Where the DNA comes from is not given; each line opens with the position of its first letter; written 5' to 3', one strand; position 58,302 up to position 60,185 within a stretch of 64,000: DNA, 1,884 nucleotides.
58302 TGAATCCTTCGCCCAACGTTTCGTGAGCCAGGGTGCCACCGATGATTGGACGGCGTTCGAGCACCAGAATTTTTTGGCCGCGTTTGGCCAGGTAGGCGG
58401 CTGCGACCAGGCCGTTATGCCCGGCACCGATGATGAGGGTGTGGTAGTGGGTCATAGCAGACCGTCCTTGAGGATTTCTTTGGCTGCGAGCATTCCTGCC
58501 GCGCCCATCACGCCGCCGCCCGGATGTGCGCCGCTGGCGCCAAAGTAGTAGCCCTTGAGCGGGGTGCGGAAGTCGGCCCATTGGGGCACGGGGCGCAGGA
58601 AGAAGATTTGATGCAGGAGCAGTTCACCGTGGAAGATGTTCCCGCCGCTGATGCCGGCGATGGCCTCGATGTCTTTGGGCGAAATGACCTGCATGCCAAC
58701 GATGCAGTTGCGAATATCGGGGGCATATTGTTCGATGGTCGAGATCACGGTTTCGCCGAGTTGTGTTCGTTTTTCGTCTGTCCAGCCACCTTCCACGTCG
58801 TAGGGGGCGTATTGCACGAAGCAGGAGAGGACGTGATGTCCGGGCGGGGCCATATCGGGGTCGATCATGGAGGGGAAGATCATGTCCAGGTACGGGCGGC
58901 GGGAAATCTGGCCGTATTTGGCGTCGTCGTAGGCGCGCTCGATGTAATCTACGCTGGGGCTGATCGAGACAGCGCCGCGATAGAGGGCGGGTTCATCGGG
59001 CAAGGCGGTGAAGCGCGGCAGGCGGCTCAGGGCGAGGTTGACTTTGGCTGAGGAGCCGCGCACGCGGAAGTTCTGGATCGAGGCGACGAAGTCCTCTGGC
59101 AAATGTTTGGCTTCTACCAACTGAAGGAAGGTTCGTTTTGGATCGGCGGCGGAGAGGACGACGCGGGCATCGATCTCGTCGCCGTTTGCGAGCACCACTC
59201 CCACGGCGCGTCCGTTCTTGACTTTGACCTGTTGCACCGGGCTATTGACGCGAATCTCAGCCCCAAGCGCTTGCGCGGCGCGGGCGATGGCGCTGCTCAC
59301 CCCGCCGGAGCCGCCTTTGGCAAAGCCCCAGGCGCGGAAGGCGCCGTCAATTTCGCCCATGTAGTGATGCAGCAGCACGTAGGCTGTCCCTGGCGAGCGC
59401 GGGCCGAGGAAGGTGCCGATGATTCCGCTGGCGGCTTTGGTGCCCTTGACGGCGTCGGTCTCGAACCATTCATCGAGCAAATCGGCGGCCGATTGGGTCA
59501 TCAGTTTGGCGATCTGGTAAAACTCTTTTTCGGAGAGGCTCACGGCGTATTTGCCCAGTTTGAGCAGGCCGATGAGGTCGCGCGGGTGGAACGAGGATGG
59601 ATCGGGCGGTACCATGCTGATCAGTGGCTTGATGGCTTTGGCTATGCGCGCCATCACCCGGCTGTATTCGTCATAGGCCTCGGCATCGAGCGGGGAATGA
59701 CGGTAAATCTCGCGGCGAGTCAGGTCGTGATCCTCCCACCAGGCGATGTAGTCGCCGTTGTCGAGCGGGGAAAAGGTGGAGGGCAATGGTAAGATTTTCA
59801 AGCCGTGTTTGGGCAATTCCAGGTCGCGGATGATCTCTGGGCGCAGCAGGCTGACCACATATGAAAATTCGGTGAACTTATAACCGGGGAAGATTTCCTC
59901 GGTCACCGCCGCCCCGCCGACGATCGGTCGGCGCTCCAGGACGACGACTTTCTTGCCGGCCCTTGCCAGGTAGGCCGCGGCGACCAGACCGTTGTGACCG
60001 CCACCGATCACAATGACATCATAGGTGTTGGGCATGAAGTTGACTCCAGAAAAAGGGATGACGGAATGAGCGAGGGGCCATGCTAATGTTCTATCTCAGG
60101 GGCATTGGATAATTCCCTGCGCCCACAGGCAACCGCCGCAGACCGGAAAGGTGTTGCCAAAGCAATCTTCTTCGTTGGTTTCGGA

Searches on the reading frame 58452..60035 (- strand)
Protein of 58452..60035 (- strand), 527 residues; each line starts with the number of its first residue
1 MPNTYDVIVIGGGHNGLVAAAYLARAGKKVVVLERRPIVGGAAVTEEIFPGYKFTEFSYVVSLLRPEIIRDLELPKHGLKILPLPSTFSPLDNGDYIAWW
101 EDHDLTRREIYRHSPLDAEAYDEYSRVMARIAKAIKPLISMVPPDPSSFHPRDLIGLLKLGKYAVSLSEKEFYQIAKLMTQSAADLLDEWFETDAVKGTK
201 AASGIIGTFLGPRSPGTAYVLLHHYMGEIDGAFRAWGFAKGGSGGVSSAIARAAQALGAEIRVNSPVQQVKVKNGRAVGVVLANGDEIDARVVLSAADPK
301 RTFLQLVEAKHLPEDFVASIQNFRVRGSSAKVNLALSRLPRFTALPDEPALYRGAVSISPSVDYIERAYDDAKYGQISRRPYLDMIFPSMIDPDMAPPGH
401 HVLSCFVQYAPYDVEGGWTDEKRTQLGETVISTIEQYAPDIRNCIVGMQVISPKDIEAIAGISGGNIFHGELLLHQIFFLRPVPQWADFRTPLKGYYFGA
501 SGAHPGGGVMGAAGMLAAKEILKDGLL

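Call 3: search_protein_families(library=ncbifam, proteins=[window:58452-60035:-], max_evalue=0.001)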
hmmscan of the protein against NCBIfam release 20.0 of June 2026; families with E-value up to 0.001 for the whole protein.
window:58452-60035:- (527 aa): 86 families (the best 25 are shown)
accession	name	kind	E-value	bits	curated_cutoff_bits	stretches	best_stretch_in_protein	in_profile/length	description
NF045689.1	BCarotKetCrtO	equivalog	2.7e-92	310.1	1000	1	3-523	2-537/563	beta-carotene ketolase CrtO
TIGR02734.1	crtI_fam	subfamily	1e-29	103.6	238.1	2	217-511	196-476/504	phytoene desaturase family protein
TIGR02730.1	carot_isom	equivalog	2.6e-24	85.9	586.9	3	236-324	221-309/493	carotenoid isomerase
NF058655.1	CrtID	equivalog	2.3e-22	79.5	640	3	222-310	199-285/478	bifunctional phytoene desaturase/3,4-desaturase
NF045637.1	carotdesatCrtDProt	equivalog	4.8e-22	78.1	580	2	239-524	217-485/485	1-hydroxycarotenoid 3,4-desaturase CrtD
NF005560.0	PRK07233.1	equivalog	1.5e-14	53.7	252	2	7-48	3-44/435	hypothetical protein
NF006130.0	PRK08274.1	equivalog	8.6e-12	44.6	369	2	238-329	126-216/467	FAD-dependent tricarballylate dehydrogenase TcuA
TIGR02485.1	CobZ_N-term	equivalog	5.3e-09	35.3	372.55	1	234-298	118-185/437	FAD-dependent tricarballylate dehydrogenase TcuA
NF003585.0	PRK05249.1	equivalog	6.1e-09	35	465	1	3-49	5-51/464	Si-specific NAD(P)(+) transhydrogenase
NF053676.1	4oxCHCAChcC1Cy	equivalog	1.6e-08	33.4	1000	1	4-43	1-40/528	4-oxocyclohexanecarboxylate 2-dehydrogenase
NF009476.0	PRK12839.1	equivalog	1.6e-08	33.2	940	1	3-43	7-47/572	FAD-dependent oxidoreductase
TIGR02733.1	desat_CrtD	equivalog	1.9e-08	33.4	549.7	1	6-45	3-42/492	C-3',4' desaturase CrtD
TIGR00292.1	TIGR00292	equivalog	2.5e-08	33.5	148.3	1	5-43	22-60/254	sulfide-dependent adenosine diphosphate thiazole synthase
NF053556.1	prodigi_MAP_PigB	equivalog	2.5e-08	32.8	850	1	3-46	153-194/659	prodigiosin MAP biosynthesis oxidoreductase PigB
NF008425.0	PRK11259.1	equivalog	3.2e-08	32.9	257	1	3-36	3-36/377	N-methyl-L-tryptophan oxidase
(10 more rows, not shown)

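Call 4: search_protein_families(library=pfam, proteins=[window:58452-60035:-], max_evalue=0.01)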
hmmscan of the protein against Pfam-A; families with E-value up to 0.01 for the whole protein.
window:58452-60035:- (527 aa): 14 families
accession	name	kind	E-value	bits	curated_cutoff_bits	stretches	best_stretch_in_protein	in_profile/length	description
PF01593.30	Amino_oxidase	-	1e-18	68.3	19.8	1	16-424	3-354/443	Flavin containing amine oxidoreductase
PF01266.30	DAO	-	8.2e-15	55.6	27.9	2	6-42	1-38/353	FAD dependent oxidoreductase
PF13450.12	NAD_binding_8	-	2.1e-11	44.4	21.9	1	9-54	1-45/68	NAD(P)-binding Rossmann-like domain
PF12831.13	FAD_oxidored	-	4.6e-10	39.8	27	1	6-73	1-69/416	FAD dependent oxidoreductase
PF07992.20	Pyr_redox_2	-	7.7e-09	35.8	26.1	1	5-50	1-47/291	Pyridine nucleotide-disulphide oxidoreductase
PF01946.23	Thi4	-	4.3e-06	26.6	26.2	1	5-43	18-57/235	Thi4 family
PF00890.30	FAD_binding_2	-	6.6e-06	26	20.4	1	6-43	1-38/414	FAD binding domain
PF01494.25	FAD_binding_3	-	7.5e-06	25.8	22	1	5-36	2-33/349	FAD binding domain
PF00070.33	Pyr_redox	-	9.9e-06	26.4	22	1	7-40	2-35/82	Pyridine nucleotide-disulphide oxidoreductase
PF03486.20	HI0933_like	-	1.9e-05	24.7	50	1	6-40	2-36/244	HI0933-like protein Rossmann domain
PF01134.28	GIDA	-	2e-05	24.3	22.1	1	6-33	1-28/391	Glucose inhibited division protein A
PF00996.24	GDI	-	0.00018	20.6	23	1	1-44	1-44/436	GDP dissociation inhibitor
PF13478.12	XdhC_C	-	0.0017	19.3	29.7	0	242-306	5-74/125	XdhC Rossmann domain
PF05834.18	Lycopene_cycl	-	0.0039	16.8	23.4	0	6-37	1-34/380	Lycopene cyclase protein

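Call 20: find_homologous_proteins(query=window:58452-60035:-)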
Query window:58452-60035:- (527 aa): 8000 proteins with E <= 0.001 among 8000 candidates; the best 120 are listed.
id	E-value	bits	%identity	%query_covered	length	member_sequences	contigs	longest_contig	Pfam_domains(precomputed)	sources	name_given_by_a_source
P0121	0.0e+0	1196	100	100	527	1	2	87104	PF01946.24,PF01266.31,PF01593.31,PF13450.13,PF00890.31,PF07992.21,PF00070.34,PF03486.21,PF01134.29,PF01494.26,PF12831.14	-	-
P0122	0.0e+0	1180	98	100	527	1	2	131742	PF01946.24,PF01266.31,PF01593.31,PF13450.13,PF00890.31,PF07992.21,PF00070.34,PF03486.21,PF01134.29,PF01494.26,PF12831.14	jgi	jgi:phytoene dehydrogenase-like protein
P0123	0.0e+0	1148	95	100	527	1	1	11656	PF01946.24,PF01266.31,PF01593.31,PF13450.13,PF00890.31,PF07992.21,PF01494.26,PF12831.14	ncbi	ncbi:MAG: phytoene desaturase family protein [Anaerolineae bacterium]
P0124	0.0e+0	1148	95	100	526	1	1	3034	PF01946.24,PF01266.31,PF01593.31,PF13450.13,PF00890.31,PF07992.21,PF00070.34,PF03486.21,PF01134.29,PF01494.26,PF12831.14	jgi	jgi:phytoene dehydrogenase-like protein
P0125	0.0e+0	1068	88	99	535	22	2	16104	PF01946.24,PF01266.31,PF01593.31,PF13450.13,PF00890.31,PF07992.21,PF00070.34,PF12831.14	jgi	jgi:phytoene dehydrogenase-like protein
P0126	0.0e+0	1065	89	99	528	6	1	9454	PF01946.24,PF01266.31,PF01593.31,PF13450.13,PF00890.31,PF07992.21,PF01494.26,PF12831.14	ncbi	-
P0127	0.0e+0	1062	87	99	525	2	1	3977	PF01946.24,PF01266.31,PF01593.31,PF13450.13,PF00890.31,PF07992.21,PF12831.14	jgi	jgi:phytoene dehydrogenase-like protein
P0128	0.0e+0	1057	86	100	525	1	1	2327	PF01266.31,PF01593.31,PF13450.13,PF07992.21,PF12831.14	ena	-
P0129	0.0e+0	1056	86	100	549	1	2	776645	PF01946.24,PF01266.31,PF01593.31,PF13450.13,PF00890.31,PF07992.21,PF12831.14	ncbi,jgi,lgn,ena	-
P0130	0.0e+0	1054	87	100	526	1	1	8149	PF01266.31,PF01593.31,PF13450.13,PF00890.31,PF07992.21,PF00070.34,PF12831.14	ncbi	ncbi:MAG: NAD(P)/FAD-dependent oxidoreductase [Chloroflexota bacterium]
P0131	0.0e+0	1053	86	100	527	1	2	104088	PF01946.24,PF01266.31,PF01593.31,PF13450.13,PF00890.31,PF07992.21,PF01494.26,PF12831.14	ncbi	-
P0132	0.0e+0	1050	85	100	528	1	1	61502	PF01946.24,PF01266.31,PF01593.31,PF13450.13,PF07992.21,PF12831.14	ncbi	-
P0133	0.0e+0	1050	86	99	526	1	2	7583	PF01946.24,PF01266.31,PF01593.31,PF13450.13,PF00890.31,PF07992.21,PF12831.14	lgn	-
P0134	0.0e+0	1050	87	99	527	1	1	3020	PF01946.24,PF01266.31,PF01593.31,PF13450.13,PF00890.31,PF07992.21,PF00070.34,PF03486.21,PF01494.26,PF12831.14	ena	-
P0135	0.0e+0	1049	86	99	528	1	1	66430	PF01266.31,PF01593.31,PF13450.13,PF00890.31,PF07992.21,PF01494.26,PF12831.14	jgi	-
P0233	1.8e-297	1005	83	99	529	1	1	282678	PF01946.24,PF01266.31,PF01593.31,PF13450.13,PF00890.31,PF07992.21,PF03486.21,PF12831.14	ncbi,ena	-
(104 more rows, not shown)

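Call 22: find_encoding_contigs(protein=P0129, flank=10000, max_places=1)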
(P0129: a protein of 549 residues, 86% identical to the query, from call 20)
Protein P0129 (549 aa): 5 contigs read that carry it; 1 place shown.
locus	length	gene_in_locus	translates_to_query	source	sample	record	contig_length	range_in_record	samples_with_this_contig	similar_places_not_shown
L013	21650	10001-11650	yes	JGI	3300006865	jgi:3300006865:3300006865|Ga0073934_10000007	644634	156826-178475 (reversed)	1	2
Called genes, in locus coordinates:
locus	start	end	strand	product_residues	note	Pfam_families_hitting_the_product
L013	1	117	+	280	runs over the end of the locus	PF03807:F420_oxidored, PF14748:P5CR_dimer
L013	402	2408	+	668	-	PF00005:ABC_tran, PF02463:SMC_N (faint), PF03193:RsgA_GTPase (faint), PF13476:AAA_23 (faint), PF13555:AAA_29 (faint), PF13191:AAA_16 (faint), PF12848:ABC_tran_Xtn, PF00005:ABC_tran, +2 more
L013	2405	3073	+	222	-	PF04199:Cyclase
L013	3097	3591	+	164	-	-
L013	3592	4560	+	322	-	PF01663:Phosphodiest, PF01676:Metalloenzyme, PF00884:Sulfatase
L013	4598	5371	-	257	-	PF00378:ECH_1, PF16113:ECH_2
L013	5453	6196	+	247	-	PF06966:DUF1295 (weak), PF02544:Steroid_dh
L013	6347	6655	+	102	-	PF00076:RRM_1, PF28441:RRM_11 (weak)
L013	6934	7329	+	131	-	PF06197:DUF998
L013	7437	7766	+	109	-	PF07883:Cupin_2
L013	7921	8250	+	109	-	-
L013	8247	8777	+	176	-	-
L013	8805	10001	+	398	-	PF01571:GCV_T, PF08669:GCV_T_C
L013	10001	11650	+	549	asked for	PF01946:Thi4 (weak), PF07992:Pyr_redox_2 (faint), PF00890:FAD_binding_2 (faint), PF01266:DAO (weak), PF12831:FAD_oxidored, PF13450:NAD_binding_8, PF01593:Amino_oxidase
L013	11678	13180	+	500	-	PF00890:FAD_binding_2 (faint), PF01266:DAO, PF01946:Thi4 (weak), PF03486:HI0933_like (faint), PF07992:Pyr_redox_2 (faint), PF12831:FAD_oxidored (weak), PF13450:NAD_binding_8, PF01593:Amino_oxidase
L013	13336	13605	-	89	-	-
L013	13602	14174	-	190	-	PF17248:DUF5317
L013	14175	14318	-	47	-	-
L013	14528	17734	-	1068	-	PF25873:WHD_MalT, PF13176:TPR_7 (faint), PF07719:TPR_2 (faint), PF13374:TPR_10 (faint), PF13424:TPR_12, PF17874:TPR_MalT, PF13424:TPR_12, PF03704:BTAD, +4 more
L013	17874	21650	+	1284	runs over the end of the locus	PF02811:PHP, PF07733:DNA_pol3_alpha, PF17657:DNA_pol3_finger, PF14579:HHH_6, PF01336:tRNA_anti-codon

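Call 23: find_encoding_contigs(protein=P0233, flank=10000, max_places=1)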
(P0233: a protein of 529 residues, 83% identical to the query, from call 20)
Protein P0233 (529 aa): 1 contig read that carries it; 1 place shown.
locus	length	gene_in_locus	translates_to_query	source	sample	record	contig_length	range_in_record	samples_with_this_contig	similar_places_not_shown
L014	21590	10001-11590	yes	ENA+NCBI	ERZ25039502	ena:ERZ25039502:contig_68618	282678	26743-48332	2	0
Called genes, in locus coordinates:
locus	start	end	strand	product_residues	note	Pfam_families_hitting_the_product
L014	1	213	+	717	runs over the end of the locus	PF03415:Peptidase_C11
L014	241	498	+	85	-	-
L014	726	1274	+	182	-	-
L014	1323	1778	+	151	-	PF00561:Abhydrolase_1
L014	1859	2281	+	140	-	PF08386:Abhydrolase_4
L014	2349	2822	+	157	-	-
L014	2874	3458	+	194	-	PF08818:DUF1801, PF13376:OmdA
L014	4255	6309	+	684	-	PF16158:N_BRCA1_IG, PF21254:AGA-YXIM_GBD, PF16158:N_BRCA1_IG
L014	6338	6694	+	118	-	PF03795:YCII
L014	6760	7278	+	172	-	-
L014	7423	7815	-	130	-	PF09946:DUF2178 (weak)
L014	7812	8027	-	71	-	PF13560:HTH_31, PF12844:HTH_19 (weak), PF13413:HTH_25 (faint), PF01381:HTH_3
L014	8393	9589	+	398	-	PF01571:GCV_T, PF08669:GCV_T_C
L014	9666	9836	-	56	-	-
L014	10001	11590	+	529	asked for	PF00890:FAD_binding_2 (faint), PF01266:DAO (weak), PF01593:Amino_oxidase, PF01946:Thi4 (faint), PF03486:HI0933_like (faint), PF07992:Pyr_redox_2 (faint), PF12831:FAD_oxidored, PF13450:NAD_binding_8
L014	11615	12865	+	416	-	PF00890:FAD_binding_2 (faint), PF01266:DAO, PF03486:HI0933_like (faint), PF07992:Pyr_redox_2 (faint), PF13450:NAD_binding_8, PF01593:Amino_oxidase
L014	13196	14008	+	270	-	PF00583:Acetyltransf_1 (weak)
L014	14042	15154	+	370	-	PF00355:Rieske, PF00848:Ring_hydroxyl_A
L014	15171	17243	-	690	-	PF13424:TPR_12 (faint), PF25872:HTH_77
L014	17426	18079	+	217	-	-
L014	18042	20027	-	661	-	PF00211:Guanylate_cyc, PF00890:FAD_binding_2, PF01266:DAO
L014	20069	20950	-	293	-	PF00288:GHMP_kinases_N, PF08544:GHMP_kinases_C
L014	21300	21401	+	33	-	-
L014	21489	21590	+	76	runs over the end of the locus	-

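Call 24: find_encoding_contigs(protein=P0123, flank=10000, max_places=1)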
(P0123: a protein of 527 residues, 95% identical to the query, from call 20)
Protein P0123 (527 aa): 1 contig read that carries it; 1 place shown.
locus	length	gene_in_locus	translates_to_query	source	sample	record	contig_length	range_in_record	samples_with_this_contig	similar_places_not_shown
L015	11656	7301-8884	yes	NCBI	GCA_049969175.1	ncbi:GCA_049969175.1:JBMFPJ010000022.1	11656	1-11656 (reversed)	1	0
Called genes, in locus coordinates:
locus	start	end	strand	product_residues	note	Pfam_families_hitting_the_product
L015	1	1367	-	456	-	PF02589:LUD_dom, PF13187:Fer4_9 (faint), PF13237:Fer4_10 (faint), PF00037:Fer4 (faint), PF12798:Fer4_3 (faint), PF13183:Fer4_8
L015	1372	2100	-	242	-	PF02754:CCG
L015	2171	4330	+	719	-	PF11897:DUF3417, PF00343:Phosphorylase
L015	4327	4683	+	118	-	PF00581:Rhodanese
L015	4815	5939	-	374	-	PF02073:Peptidase_M29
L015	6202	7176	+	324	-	PF13186:SPASM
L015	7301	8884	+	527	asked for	PF00890:FAD_binding_2 (weak), PF01266:DAO, PF01494:FAD_binding_3 (weak), PF01593:Amino_oxidase, PF01946:Thi4 (weak), PF07992:Pyr_redox_2 (weak), PF12831:FAD_oxidored, PF13450:NAD_binding_8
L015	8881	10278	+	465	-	PF00890:FAD_binding_2 (faint), PF01266:DAO (weak), PF03486:HI0933_like (faint), PF13450:NAD_binding_8, PF01593:Amino_oxidase (weak)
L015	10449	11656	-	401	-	PF01590:GAF, PF13185:GAF_2, PF13492:GAF_3, PF00990:GGDEF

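Call 35: find_related_loci(query=window:58452-60035:-, collection=metagenome_contigs, flank=8000)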
Query window:58452-60035:- (527 aa) in metagenome_contigs; peptide patterns used: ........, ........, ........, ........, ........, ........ (x = any residue, [..] = any of these).
600 stretches matched a pattern (row limit reached: there are more); 599 encode a relative of the query (tblastn E <= 1e-3); the best 80 are kept; 80 distinct loci.
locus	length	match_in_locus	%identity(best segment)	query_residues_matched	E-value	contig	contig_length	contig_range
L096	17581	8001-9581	84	3-524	0e+0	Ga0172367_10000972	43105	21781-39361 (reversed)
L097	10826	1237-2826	84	3-527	0e+0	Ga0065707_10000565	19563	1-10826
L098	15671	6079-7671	84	1-526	0e+0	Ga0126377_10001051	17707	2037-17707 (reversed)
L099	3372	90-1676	84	3-526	0e+0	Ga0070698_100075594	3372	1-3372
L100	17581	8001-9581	84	3-525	0e+0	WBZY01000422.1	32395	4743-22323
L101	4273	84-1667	83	3-525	0e+0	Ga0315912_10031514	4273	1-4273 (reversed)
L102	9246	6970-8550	83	3-524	0e+0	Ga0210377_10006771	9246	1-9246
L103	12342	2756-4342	82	3-526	0e+0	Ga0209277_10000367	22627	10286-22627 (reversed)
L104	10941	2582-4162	84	3-525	0e+0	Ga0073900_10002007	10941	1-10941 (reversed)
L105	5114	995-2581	83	3-526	0e+0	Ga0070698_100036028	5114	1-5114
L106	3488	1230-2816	84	3-525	0e+0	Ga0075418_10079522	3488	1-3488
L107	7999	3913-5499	83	3-526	0e+0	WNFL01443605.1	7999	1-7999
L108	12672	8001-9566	78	3-524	0e+0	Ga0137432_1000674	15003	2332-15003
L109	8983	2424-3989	78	3-524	0e+0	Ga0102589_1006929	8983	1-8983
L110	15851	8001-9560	78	5-524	0e+0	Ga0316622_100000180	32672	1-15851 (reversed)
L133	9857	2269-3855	67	5-525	0e+0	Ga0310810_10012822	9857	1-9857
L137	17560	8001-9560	66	3-522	0e+0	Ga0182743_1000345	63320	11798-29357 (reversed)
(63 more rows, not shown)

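Call 39: search_solved_structures(query=window:58452-60035:-, max_evalue=0.001)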
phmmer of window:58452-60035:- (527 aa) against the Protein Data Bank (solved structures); distinct sequences matched with E-value up to 0.001: 69 (the best 60 are shown).
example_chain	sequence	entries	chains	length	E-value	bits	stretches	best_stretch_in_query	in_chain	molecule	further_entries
4dgk_A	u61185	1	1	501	7.5e-14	54.4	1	8-518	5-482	Phytoene dehydrogenase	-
3ka7_A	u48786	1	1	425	1.2e-10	43.8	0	7-55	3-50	Oxidoreductase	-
5mh4_A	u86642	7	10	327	2.8e-08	36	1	4-84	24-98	Thioredoxin reductase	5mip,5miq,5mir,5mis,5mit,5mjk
4zn0_A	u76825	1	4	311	2.3e-07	33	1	2-53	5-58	Thioredoxin reductase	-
3oz2_A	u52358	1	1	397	3.6e-07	32.3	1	3-42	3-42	Digeranylgeranylglycerophospholipid reductase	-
2yg7_A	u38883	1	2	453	5.2e-07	31.8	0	5-48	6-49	PUTRESCINE OXIDASE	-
2yg3_A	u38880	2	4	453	5.5e-07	31.7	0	5-48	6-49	PUTRESCINE OXIDASE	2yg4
2yg5_A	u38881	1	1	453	5.6e-07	31.7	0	5-48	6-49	PUTRESCINE OXIDASE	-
2yg6_A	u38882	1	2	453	8.5e-07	31.1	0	5-48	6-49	PUTRESCINE OXIDASE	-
7aaw_A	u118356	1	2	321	1.1e-06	30.8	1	4-53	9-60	Thioredoxin reductase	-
2i0z_A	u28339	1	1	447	1.5e-06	30.3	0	246-297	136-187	NAD(FAD)-utilizing dehydrogenases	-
7jyp_A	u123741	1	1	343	2.1e-06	29.8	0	4-47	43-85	Thioredoxin reductase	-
4rep_A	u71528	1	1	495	5.2e-06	28.5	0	238-510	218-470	Gamma-carotene desaturase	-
5uth_A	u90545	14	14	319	1.2e-05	27.3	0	4-53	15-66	Thioredoxin reductase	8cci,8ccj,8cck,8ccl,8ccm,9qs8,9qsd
3k7t_A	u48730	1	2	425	1.6e-05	26.9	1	5-53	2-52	6-hydroxy-L-nicotine oxidase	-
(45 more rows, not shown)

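Call 53: search_protein_families(library=ncbifam, proteins=[L013:8805-10001:+], max_evalue=0.00001)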
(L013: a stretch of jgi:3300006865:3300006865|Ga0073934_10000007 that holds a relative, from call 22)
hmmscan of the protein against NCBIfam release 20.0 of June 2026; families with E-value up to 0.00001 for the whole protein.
L013:8805-10001:+ (398 aa): 8 families
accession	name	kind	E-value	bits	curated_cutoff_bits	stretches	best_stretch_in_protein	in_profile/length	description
NF053776.1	TmaoDeMthMsil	equivalog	2.6e-90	304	1100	1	5-397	386-760/763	trimethylamine N-oxide demethylase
NF001567.0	PRK00389.1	subfamily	3.8e-68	230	300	1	4-394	3-356/359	glycine cleavage system aminomethyltransferase GcvT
TIGR00528.1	gcvT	equivalog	4.5e-55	187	235.85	1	5-392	2-361/362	glycine cleavage system aminomethyltransferase GcvT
TIGR01372.1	soxA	subfamily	2.2e-52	178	1164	1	21-397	628-993/996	sarcosine oxidase subunit alpha family protein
NF010093.0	PRK13579.1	equivalog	8.7e-43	146.5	459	1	4-301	9-294/371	glycine cleavage system aminomethyltransferase GcvT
NF009133.0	PRK12486.1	equivalog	5.8e-42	143.9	410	1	35-375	42-357/369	dimethylsulfoniopropionate demethylase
NF047885.1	VanMgalDeMLigM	equivalog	7.4e-24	84.5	580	1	28-238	25-250/461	vanillate/3-O-methylgallate O-demethylase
NF047633.1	SyrngDmethDesA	equivalog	2.5e-22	79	800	1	40-237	38-248/453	syringate O-demethylase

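Call 78: search_protein_families(library=pfam, proteins=[L133:5554-6678:+, L137:11261-12400:+], max_evalue=0.001)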
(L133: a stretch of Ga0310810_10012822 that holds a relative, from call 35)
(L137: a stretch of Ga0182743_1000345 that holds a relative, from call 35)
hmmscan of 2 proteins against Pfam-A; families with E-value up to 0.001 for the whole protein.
L133:5554-6678:+ (374 aa): 2 families
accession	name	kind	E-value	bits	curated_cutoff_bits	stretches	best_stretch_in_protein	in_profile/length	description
PF00848.25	Ring_hydroxyl_A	-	3.9e-43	148.2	24.9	1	175-371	1-206/208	Ring hydroxylating alpha subunit (catalytic domain)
PF00355.32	Rieske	-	1e-20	73.8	20.3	1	40-129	1-87/88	Rieske [2Fe-2S] domain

L137:11261-12400:+ (379 aa): 2 families
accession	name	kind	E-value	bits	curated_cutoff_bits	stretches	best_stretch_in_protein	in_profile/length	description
PF00848.25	Ring_hydroxyl_A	-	5.2e-43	147.8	24.9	1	183-377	3-206/208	Ring hydroxylating alpha subunit (catalytic domain)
PF00355.32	Rieske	-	1.9e-18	66.6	20.3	1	46-135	1-87/88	Rieske [2Fe-2S] domain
